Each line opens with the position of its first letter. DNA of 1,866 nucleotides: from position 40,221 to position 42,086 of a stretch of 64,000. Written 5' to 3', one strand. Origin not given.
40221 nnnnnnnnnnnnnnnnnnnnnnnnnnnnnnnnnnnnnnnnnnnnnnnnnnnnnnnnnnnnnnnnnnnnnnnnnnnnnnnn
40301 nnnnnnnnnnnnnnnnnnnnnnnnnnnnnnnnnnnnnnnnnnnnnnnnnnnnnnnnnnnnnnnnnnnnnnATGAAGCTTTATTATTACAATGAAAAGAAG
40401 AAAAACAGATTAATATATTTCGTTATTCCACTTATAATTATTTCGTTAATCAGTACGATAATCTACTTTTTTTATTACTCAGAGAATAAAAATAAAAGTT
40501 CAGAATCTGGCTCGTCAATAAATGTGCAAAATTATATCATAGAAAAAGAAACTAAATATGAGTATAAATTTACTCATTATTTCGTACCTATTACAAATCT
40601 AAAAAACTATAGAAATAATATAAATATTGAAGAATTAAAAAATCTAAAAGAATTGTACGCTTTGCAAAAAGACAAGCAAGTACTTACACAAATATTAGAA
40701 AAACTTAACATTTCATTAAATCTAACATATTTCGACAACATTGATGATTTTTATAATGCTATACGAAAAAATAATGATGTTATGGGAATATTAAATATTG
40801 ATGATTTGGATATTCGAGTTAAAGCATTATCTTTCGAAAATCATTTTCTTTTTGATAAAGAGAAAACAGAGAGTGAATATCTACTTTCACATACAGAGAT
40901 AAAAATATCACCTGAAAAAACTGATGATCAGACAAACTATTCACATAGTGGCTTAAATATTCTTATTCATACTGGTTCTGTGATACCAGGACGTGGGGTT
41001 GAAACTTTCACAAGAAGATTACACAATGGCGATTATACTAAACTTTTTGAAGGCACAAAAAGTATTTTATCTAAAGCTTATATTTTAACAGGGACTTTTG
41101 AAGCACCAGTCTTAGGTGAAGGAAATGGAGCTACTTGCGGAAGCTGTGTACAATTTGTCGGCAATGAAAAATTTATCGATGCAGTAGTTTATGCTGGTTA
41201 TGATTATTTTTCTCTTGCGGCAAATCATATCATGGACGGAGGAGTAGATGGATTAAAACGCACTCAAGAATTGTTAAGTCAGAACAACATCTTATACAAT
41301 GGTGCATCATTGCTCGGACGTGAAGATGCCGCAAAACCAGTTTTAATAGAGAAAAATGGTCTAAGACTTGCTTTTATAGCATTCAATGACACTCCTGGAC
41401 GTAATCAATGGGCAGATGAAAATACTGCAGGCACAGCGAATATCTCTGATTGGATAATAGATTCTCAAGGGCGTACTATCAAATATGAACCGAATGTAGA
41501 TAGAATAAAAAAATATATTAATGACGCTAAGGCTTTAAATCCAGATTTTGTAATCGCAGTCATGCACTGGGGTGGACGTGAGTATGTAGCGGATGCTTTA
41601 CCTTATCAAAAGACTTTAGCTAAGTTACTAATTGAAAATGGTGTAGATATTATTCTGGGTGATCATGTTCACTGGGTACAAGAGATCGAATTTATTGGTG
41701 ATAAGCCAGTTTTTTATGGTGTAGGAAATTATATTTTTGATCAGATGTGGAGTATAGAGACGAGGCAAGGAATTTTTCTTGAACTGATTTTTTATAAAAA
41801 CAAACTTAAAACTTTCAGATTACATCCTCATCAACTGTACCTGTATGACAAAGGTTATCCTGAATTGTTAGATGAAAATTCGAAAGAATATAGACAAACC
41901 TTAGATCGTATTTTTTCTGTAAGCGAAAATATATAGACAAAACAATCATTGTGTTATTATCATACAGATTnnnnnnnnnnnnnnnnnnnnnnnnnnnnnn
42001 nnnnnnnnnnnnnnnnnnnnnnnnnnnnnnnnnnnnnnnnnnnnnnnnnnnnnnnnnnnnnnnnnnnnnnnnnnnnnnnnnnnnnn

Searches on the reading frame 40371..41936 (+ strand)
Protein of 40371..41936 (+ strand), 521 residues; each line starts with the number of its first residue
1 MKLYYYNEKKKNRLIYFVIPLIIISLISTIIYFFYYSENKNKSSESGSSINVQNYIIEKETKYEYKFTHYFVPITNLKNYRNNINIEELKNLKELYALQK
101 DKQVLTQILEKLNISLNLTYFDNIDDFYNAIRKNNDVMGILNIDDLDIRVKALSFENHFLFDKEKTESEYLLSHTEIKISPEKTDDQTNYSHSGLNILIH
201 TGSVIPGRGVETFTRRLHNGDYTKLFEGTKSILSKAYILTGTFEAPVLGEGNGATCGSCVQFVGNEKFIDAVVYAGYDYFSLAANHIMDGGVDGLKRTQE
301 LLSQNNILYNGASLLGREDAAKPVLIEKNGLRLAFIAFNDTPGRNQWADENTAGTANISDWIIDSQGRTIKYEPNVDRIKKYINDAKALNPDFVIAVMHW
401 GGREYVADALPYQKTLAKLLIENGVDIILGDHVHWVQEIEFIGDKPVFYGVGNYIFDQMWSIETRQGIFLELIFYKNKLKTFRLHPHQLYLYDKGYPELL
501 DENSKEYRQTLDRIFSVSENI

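Call 4: search_protein_families(library=pfam, proteins=[window:40371-41936:+], max_evalue=1)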
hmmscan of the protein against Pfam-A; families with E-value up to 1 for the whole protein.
window:40371-41936:+ (521 aa): 1 family
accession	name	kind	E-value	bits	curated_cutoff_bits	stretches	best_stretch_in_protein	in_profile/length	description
PF09587.15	PGA_cap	-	6.7e-52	176.9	27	1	198-458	2-255/255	Bacterial capsule synthesis protein PGA_cap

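Call 5: search_protein_families(library=ncbifam, proteins=[window:40371-41936:+], max_evalue=1)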
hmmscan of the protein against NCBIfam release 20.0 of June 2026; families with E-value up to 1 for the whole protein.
window:40371-41936:+ (521 aa): 1 family
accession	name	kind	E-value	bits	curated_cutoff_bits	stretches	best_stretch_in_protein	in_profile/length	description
NF038314.1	epimerase_MslH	equivalog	4.7e-15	54.9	700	2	254-342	58-143/439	lasso peptide C-terminal Trp epimerase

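Call 38: search_solved_structures(query=window:40371-41936:+, max_evalue=0.1)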
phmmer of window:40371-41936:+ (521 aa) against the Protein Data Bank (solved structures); distinct sequences matched with E-value up to 0.1: 3.
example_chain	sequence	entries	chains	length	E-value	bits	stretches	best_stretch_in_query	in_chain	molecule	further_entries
8gqb_A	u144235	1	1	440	2.4e-11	46.1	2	253-341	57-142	Poly-gamma-glutamate synthesis protein (Capsule biosynthesis protein)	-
8gq9_A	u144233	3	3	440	2.4e-11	46.1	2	253-341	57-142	Poly-gamma-glutamate synthesis protein (Capsule biosynthesis protein)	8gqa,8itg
8ith_A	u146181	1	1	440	2.3e-10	42.9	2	253-341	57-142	Poly-gamma-glutamate synthesis protein (Capsule biosynthesis protein)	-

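Call 40: find_homologous_proteins(query=window:40371-41936:+)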
Query window:40371-41936:+ (521 aa): 55 proteins with E <= 0.001 among 8000 candidates.
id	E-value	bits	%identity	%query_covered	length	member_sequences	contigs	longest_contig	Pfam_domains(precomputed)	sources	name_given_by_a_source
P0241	0.0e+0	1071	90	98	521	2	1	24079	PF09587.16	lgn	-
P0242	0.0e+0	1020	85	100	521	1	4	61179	PF09587.16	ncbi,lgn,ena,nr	ncbi:MAG: CapA family protein [Candidatus Dojkabacteria bacterium]|nr:CapA family protein [Candidatu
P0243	1.1e-149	517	50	94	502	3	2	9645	PF09587.16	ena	-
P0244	1.4e-144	501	48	97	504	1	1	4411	PF09587.16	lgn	-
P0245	7.4e-144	498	48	91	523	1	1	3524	PF09587.16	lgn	-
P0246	9.8e-143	495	46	93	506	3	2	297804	PF09587.16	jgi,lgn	jgi:poly-gamma-glutamate synthesis protein (capsule biosynthesis protein)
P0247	1.3e-139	484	46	98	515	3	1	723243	PF09587.16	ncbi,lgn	-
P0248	4.2e-139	483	47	96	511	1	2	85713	PF09587.16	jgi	jgi:poly-gamma-glutamate synthesis protein (capsule biosynthesis protein)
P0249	2.5e-137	477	50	85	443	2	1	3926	PF09587.16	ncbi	-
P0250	2.2e-136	474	44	97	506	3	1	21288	PF09587.16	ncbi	ncbi:MAG: CapA family protein [Candidatus Dojkabacteria bacterium]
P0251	1.0e-134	468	48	86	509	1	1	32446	PF09587.16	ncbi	-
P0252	1.2e-134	468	48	89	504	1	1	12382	PF09587.16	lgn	-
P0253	6.6e-133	462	53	78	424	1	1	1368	PF09587.16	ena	-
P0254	3.9e-132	460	46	96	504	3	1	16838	PF09587.16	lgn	-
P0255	1.2e-131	458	44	97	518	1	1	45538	PF09587.16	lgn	-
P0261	1.1e-125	438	43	90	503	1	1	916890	PF09587.16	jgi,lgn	jgi:hypothetical protein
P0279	3.8e-29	120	32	56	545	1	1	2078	PF09587.16,PF02557.23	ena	-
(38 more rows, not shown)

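Call 41: find_encoding_contigs(protein=P0247, flank=10000, max_places=1)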
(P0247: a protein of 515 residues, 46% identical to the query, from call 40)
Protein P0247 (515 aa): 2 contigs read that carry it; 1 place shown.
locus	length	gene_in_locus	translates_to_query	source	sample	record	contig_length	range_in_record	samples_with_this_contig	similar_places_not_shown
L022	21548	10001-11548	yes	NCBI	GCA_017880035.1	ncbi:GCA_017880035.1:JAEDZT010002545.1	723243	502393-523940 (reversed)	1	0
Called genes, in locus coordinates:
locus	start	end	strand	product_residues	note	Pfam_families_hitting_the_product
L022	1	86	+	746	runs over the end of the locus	PF16927:HisKA_7TM, PF00512:HisKA (weak), PF02518:HATPase_c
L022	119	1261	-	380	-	PF03033:Glyco_transf_28, PF04101:Glyco_tran_28_C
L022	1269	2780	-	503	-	PF13632:Glyco_trans_2_3 (weak)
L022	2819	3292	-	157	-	PF13083:KH_KhpA-B, PF01424:R3H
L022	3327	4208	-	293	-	PF02096:60KD_IMP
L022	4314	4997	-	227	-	PF01746:tRNA_m1G_MT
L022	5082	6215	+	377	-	PF01180:DHO_dh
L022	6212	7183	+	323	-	-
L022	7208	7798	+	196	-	PF00719:Pyrophosphatase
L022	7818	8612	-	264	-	PF07685:GATase_3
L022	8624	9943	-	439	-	PF08245:Mur_ligase_M, PF08353:MurT_C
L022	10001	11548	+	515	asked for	PF09587:PGA_cap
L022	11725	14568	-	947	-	PF00535:Glycos_transf_2, PF13641:Glyco_tranf_2_3 (weak), PF00534:Glycos_transf_1, PF13692:Glyco_trans_1_4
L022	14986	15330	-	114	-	PF01245:Ribosomal_L19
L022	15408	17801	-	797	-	PF26449:DUF8128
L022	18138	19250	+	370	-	PF03979:Sigma70_r1_1 (weak), PF00140:Sigma70_r1_2, PF04542:Sigma70_r2, PF04539:Sigma70_r3, PF04545:Sigma70_r4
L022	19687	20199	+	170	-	PF01195:Pept_tRNA_hydro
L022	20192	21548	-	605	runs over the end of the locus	-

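Call 42: find_encoding_contigs(protein=P0261, flank=10000, max_places=1)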
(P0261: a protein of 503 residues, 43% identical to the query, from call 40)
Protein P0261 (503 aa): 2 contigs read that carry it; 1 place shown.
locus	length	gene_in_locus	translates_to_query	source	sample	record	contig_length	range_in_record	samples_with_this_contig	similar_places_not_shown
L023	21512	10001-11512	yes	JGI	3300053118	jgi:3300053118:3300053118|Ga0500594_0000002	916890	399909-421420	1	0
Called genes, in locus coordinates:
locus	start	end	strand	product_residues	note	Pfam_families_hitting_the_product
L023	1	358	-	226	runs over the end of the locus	PF01746:tRNA_m1G_MT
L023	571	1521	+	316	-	PF01180:DHO_dh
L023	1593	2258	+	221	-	-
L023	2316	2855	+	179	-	PF01424:R3H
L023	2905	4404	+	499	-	PF13632:Glyco_trans_2_3 (weak)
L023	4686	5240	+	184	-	PF00719:Pyrophosphatase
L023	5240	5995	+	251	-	PF00583:Acetyltransf_1 (weak)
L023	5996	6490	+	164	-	PF00293:NUDIX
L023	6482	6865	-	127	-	-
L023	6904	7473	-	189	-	PF05175:MTS, PF03848:TehB (weak), PF13489:Methyltransf_23 (weak), PF02353:CMAS (weak), PF06325:PrmA, PF13847:Methyltransf_31, PF08241:Methyltransf_11 (weak), PF13649:Methyltransf_25, +1 more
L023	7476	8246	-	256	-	PF07685:GATase_3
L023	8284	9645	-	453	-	PF08245:Mur_ligase_M, PF08353:MurT_C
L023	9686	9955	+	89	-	-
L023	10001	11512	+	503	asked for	PF09587:PGA_cap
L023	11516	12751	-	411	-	PF13847:Methyltransf_31 (faint), PF10017:Methyltransf_33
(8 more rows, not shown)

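Call 43: find_encoding_contigs(protein=P0246, flank=10000, max_places=1)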
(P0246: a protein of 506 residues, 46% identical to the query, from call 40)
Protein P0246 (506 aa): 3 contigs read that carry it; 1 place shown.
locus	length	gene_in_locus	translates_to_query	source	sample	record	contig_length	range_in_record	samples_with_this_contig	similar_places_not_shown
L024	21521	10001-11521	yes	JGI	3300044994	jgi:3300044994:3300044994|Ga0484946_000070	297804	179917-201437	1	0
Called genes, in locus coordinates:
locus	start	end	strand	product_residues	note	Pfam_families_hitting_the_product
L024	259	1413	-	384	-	PF03033:Glyco_transf_28, PF04101:Glyco_tran_28_C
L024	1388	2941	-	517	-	PF13632:Glyco_trans_2_3 (weak)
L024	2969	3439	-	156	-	PF13083:KH_KhpA-B (weak), PF01424:R3H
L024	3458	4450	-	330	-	PF02096:60KD_IMP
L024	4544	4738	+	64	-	-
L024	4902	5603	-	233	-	PF01746:tRNA_m1G_MT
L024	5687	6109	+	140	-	-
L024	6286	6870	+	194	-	PF00719:Pyrophosphatase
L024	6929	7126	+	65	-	-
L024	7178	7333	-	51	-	-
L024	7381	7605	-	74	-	PF05175:MTS, PF06325:PrmA, PF08241:Methyltransf_11 (weak), PF08242:Methyltransf_12 (weak), PF13649:Methyltransf_25 (weak), PF13847:Methyltransf_31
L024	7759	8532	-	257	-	PF07685:GATase_3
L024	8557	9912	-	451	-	PF08245:Mur_ligase_M, PF08353:MurT_C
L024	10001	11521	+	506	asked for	PF09587:PGA_cap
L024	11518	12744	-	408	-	-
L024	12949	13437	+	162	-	-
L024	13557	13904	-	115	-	PF01245:Ribosomal_L19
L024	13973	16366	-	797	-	PF26449:DUF8128, PF01935:DUF87 (faint), PF02534:T4SS-DNA_transf (faint), PF10412:TrwB_AAD_bind (faint), PF12696:TraG-D_C (weak)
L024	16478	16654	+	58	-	-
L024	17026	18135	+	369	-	PF00140:Sigma70_r1_2, PF04542:Sigma70_r2, PF04539:Sigma70_r3, PF04545:Sigma70_r4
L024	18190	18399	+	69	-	-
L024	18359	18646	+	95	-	-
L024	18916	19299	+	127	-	-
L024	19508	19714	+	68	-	PF00293:NUDIX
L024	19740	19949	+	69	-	-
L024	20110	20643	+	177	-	PF01195:Pept_tRNA_hydro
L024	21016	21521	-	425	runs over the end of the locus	PF08014:MATCAP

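Call 47: search_protein_families(library=pfam, proteins=[L022:15408-17801:-, L024:11518-12744:-], max_evalue=0.05)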
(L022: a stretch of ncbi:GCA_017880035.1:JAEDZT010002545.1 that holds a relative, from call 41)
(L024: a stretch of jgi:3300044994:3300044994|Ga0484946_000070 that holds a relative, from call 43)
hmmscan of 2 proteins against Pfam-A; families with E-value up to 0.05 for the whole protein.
L022:15408-17801:- (797 aa): 5 families
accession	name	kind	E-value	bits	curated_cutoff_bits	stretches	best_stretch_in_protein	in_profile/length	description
PF12846.13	AAA_10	-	0.00015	21.3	27.5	1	377-420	22-65/362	AAA-like domain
PF01935.23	DUF87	-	0.00018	22.1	23.2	1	376-415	23-63/220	Helicase HerA, central domain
PF13401.12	AAA_22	-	0.00024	21.9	27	1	375-400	4-29/130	AAA domain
PF10412.15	TrwB_AAD_bind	-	0.00048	19.6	20.5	0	616-672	230-288/387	Type IV secretion-system coupling protein DNA-binding domain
PF12696.13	TraG-D_C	-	0.0012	19.2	22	1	633-700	4-74/126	TraM recognition site of TraD and TraG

L024:11518-12744:- (408 aa): 6 families
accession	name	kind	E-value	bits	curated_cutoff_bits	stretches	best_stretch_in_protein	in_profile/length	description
PF12728.13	HTH_17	-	0.00076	20.1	27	1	5-26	3-24/51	Helix-turn-helix domain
PF13847.12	Methyltransf_31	-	0.0014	18.7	27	1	153-223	2-67/145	Methyltransferase domain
PF13649.12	Methyltransf_25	-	0.004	18.2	27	1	158-221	1-57/97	Methyltransferase domain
PF02636.23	Methyltransf_28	-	0.0067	16.3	23.3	1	150-221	13-75/249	Putative S-adenosyl-L-methionine-dependent methyltransferase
PF08241.18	Methyltransf_11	-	0.039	15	21.2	0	159-221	1-53/95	Methyltransferase domain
PF13489.12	Methyltransf_23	-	0.048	13.8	27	0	152-209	20-73/164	Methyltransferase domain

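Call 53: search_protein_families(library=ncbifam, proteins=[L022:8624-9943:-], max_evalue=0.001)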
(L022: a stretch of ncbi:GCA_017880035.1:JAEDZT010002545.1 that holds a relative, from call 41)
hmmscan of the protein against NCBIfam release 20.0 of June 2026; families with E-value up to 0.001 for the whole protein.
L022:8624-9943:- (439 aa): 25 families
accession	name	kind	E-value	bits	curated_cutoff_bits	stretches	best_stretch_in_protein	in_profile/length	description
NF045635.1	isoglutsynth_MurT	equivalog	1.4e-61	208.8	800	2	12-169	17-169/447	lipid II isoglutaminyl synthase subunit MurT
NF052464.1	L2IsogltmlsynMurTStaph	equivalog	3.7e-52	177.6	800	2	19-180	21-177/435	lipid II isoglutaminyl synthase subunit MurT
NF053645.1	pMurC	equivalog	1.9e-22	79.6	560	2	41-191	97-248/492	pseudomurein biosynthesis peptide ligase pMurC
TIGR01082.1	murC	equivalog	1.3e-16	60.7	335.1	1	45-293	99-311/449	UDP-N-acetylmuramate--L-alanine ligase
NF008896.0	PRK11929.1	equivalog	4.6e-16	57.8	1023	1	46-336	604-866/965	bifunctional UDP-N-acetylmuramoyl-L-alanyl-D-glutamate--2,6-diaminopimelate ligase MurE/UDP-N-acetylmuramoyl-tripeptide--D-alanyl-D-alanine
NF053648.1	pMurE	equivalog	3.8e-15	55.6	600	1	44-184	96-249/464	pseudomurein biosynthesis peptide ligase pMurE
TIGR01087.1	murD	equivalog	4.7e-15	55.6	211.95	1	45-296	103-314/441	UDP-N-acetylmuramoyl-L-alanine--D-glutamate ligase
NF053647.1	pMurD2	equivalog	1.5e-13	50.4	550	1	47-183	100-229/405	pseudomurein biosynthesis peptide ligase pMurD2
TIGR01143.1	murF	subfamily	6.2e-13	48.5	288.6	1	46-184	74-211/418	UDP-N-acetylmuramoyl-tripeptide--D-alanyl-D-alanine ligase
NF001126.0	PRK00139.1-4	equivalog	1.2e-11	43.8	373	1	47-297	105-340/486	UDP-N-acetylmuramoyl-L-alanyl-D-glutamate--2,6-diaminopimelate ligase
TIGR01085.1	murE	subfamily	2.7e-11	43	257.3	1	45-297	84-330/472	UDP-N-acetylmuramyl-tripeptide synthetase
NF053646.1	pMurD1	equivalog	3.2e-11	42.6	610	1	35-164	100-223/465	pseudomurein biosynthesis peptide ligase pMurD1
TIGR02068.2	cya_phycin_syn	equivalog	7.1e-10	37.5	850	1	48-299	481-732/862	cyanophycin synthetase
NF001124.0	PRK00139.1-2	equivalog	5.3e-09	35.3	476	1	34-75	96-138/500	UDP-N-acetylmuramoyl-L-alanyl-D-glutamate--2,6-diaminopimelate ligase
NF033197.0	F430_CfbE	equivalog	1.1e-06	27.8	250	1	36-82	84-134/430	coenzyme F430 synthase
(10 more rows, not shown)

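Call 70: predict_structure(alignment_id=A2)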
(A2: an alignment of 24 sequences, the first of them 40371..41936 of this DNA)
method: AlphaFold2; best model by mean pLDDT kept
length: 521 residues; sequences in the alignment: 24
mean_pLDDT: 90.3   pTM: 0.85
mean pLDDT of the five models: 90.3, 90.2, 89.4, 88.7, 88.6
residues with pLDDT >= 90: 410; 70-90: 65; 50-70: 26; < 50: 20
segments of 3 or more residues with pLDDT < 50: 40-57
pLDDT, mean of each block of 10 residues (from residue 1): 53 72 88 66 38 47 94 96 95 96 96 94 96 93 96 96 87 95 94 95 92 93 96 96 95 67 94 98 94 97 98 97 97 97 86 94 89 95 98 98 91 96 98 94 96 91 95 96 97 94 95 93 84
secondary structure, 60 per line:
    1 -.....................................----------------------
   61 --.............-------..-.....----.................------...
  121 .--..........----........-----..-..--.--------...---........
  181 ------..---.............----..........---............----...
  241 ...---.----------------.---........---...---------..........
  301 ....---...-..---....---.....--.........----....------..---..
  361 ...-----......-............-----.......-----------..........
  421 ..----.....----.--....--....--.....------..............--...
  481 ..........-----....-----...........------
elements in order: H2-38 E63-75 H86-90 E95-98 H99-111 E118-121 H124-133 E138-142 E173-180 E195-204 H209-218 H222-233 E238-243 H268-275 E279-281 H291-304 E308-310 H317-320 E324-328 E331-339 E359-363 E369-374 H376-387 E393-399 H411-422 E427-431 E439-442 E445-448 E451-455 H462-465 E466-475 E478-490 E496-499 H505-515

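Call 72: fold_search(model_id=the predicted structure, library=pdb)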
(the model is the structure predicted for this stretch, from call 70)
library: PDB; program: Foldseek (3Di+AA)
matches with E <= 10: 1034; with E <= 0.001: 69
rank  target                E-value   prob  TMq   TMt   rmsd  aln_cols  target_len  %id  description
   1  8ith                  7.3e-18  1.00  0.49  0.57   5.8       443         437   17  Crystal structure of lasso peptide epimerase MslH H295N (released 2023-06-21)
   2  8gq9                  9.1e-18  1.00  0.49  0.58   5.9       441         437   18  Crystal structure of lasso peptide epimerase MslH (released 2023-06-21)
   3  8itg_A                2.1e-17  1.00  0.49  0.58   5.8       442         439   18  Crystal structure of lasso peptide epimerase MslH in complexed with precursor peptide variant MslAW21G (released 2023-06-21)
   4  8gqb                  3.8e-17  1.00  0.49  0.58   5.9       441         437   18  Crystal structure of lasso peptide epimerase MslH D11A mutant (released 2023-06-21)
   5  9hd5_A                3.3e-08  1.00  0.35  0.36   8.2       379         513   12  Crystal structure of CD73 (ecto-5'-nucleotidase) in complex with the AOPCP derivative PSB19427 in the closed state (released 2025-11-19)
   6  2cv9_A                5.9e-08  1.00  0.34  0.66   5.2       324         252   12  Crystal structure of a hypothetical protein from Thermus thermophilus HB8 (released 2005-12-01)
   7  9r0d_B                5.9e-08  1.00  0.33  0.32   7.7       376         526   13  Human CD73 (ecto 5'-nucleotidase) in complex with compound 7 (released 2025-11-12)
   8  3ztv                  1.1e-07  1.00  0.33  0.31   9.8       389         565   12  Structure of Haemophilus influenzae NAD nucleotidase (NadN) (released 2011-12-14)
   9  6xue_A                1.4e-07  1.00  0.33  0.33   6.7       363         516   13  Human Ecto-5'-nucleotidase (CD73) in complex with A2396 (compound 74 in publication) in the closed form in crystal for (released 2020-04-22)
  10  1ho5_A                1.6e-07  1.00  0.33  0.33   9.7       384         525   12  5'-NUCLEOTIDASE (E. COLI) IN COMPLEX WITH ADENOSINE AND PHOSPHATE (released 2002-03-20)
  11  9p1m_A                1.9e-07  1.00  0.36  0.36   7.4       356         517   14  Cryo-EM structure of CD73 in complex with antibody Sym024 (released 2025-12-24)
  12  1hp1                  2.0e-07  1.00  0.36  0.36   9.6       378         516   13  5'-NUCLEOTIDASE (OPEN FORM) COMPLEX WITH ATP (released 2002-03-20)
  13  8znz_A                2.4e-07  1.00  0.34  0.34   6.4       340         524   13  CD73 bound with HB0045 (released 2025-02-05)
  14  5h7w_B                2.7e-07  1.00  0.34  0.33   7.7       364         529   13  Crystal structure of 5'-nucleotidase from venom of Naja atra (released 2017-11-22)
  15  9hjg_D                2.7e-07  1.00  0.32  0.32   8.8       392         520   14  Crystal structure of human CD73 (ecto-5'-nucleotidase) in complex with an N6-disubstituted acyclic ADP analog (compoun (released 2025-05-28)
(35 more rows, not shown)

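Call 74: search_protein_families(library=padloc, proteins=[window:40371-41936:+], max_evalue=0.01)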
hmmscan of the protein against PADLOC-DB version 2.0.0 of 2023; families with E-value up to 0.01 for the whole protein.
window:40371-41936:+ (521 aa): 0 families
